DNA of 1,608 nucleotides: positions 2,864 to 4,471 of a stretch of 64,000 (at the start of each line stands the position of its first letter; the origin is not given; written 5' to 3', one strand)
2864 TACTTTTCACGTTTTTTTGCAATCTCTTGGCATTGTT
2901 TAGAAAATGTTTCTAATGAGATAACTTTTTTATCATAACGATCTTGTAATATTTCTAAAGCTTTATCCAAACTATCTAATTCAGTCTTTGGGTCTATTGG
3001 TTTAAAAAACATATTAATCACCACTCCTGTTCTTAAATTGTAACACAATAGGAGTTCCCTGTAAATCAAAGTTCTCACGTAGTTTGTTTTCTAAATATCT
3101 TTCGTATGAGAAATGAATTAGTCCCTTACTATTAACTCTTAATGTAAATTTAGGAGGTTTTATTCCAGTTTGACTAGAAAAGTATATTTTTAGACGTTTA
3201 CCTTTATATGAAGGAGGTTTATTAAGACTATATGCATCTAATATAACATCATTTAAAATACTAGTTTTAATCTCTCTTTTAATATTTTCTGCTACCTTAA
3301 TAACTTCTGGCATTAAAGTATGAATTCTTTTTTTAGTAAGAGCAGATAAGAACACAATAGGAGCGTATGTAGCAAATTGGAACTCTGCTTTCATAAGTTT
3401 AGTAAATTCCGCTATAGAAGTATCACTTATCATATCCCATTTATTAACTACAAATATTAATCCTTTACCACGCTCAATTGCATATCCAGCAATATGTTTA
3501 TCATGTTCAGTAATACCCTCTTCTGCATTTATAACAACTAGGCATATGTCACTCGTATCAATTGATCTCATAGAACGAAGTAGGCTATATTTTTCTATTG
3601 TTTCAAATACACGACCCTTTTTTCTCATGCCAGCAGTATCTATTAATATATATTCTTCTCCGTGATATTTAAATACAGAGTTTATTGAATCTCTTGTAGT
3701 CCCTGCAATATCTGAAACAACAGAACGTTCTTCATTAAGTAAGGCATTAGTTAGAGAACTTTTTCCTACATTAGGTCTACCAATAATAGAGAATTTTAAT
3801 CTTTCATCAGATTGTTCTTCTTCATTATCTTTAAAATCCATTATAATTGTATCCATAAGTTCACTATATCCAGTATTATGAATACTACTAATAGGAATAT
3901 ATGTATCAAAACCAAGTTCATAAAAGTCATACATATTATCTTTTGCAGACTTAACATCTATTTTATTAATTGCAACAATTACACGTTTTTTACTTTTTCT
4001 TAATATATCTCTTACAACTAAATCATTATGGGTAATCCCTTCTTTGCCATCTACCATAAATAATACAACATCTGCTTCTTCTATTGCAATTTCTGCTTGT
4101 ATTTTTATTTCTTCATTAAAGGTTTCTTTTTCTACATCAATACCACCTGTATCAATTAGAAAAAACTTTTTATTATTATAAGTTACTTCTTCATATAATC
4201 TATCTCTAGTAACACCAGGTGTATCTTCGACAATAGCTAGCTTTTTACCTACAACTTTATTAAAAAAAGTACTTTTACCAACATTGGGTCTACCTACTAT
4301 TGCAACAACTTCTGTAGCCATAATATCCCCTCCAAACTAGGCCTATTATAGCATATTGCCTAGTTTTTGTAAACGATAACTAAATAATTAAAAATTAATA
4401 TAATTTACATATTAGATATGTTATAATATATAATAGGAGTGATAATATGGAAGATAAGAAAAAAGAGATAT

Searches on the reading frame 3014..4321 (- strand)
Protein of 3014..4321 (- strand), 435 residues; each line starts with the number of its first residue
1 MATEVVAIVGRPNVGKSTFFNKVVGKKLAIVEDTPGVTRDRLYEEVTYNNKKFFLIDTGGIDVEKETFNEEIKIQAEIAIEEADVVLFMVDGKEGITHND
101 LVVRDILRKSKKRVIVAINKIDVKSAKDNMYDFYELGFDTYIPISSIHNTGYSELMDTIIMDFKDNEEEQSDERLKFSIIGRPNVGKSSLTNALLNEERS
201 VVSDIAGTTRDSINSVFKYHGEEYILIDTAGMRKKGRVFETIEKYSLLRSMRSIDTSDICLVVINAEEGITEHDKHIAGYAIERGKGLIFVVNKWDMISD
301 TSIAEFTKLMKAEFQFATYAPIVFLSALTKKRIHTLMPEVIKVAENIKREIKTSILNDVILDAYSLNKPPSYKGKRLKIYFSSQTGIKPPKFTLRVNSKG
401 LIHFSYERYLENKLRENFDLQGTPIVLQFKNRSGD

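Call 69: search_protein_families(library=pfam, proteins=[window:3014-4321:-], max_evalue=0.00001)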
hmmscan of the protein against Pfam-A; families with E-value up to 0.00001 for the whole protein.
window:3014-4321:- (435 aa): 9 families
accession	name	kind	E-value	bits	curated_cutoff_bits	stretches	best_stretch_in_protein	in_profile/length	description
PF01926.29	MMR_HSR1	-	4.7e-59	197.9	21.9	2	6-120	2-113/113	50S ribosome-binding GTPase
PF14714.11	KH_dom-like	-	5e-29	100.9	27.3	1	351-430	2-81/81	KH-domain-like of EngA bacterial GTPase enzymes, C-terminal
PF02421.24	FeoB_N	-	2e-28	99.3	27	2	6-158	3-155/156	Ferrous iron transport protein B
PF00009.33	GTP_EFTU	-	1.7e-24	86.9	26.5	2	175-344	4-186/188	Elongation factor Tu GTP binding domain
PF00350.29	Dynamin_N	-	1.5e-12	48.3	27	0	6-35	1-30/168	Dynamin family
PF04548.22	AIG1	-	1.2e-09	38.2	27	0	7-103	4-103/212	AIG1 family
PF03193.22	RsgA_GTPase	-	8e-09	36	30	0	108-234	50-170/174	RsgA GTPase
PF08477.19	Roc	-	8.7e-07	29.6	27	0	6-122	2-119/119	Ras of Complex, Roc, domain of DAPkinase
PF00071.28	Ras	-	1.9e-06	28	21.6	0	176-342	1-158/162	Ras family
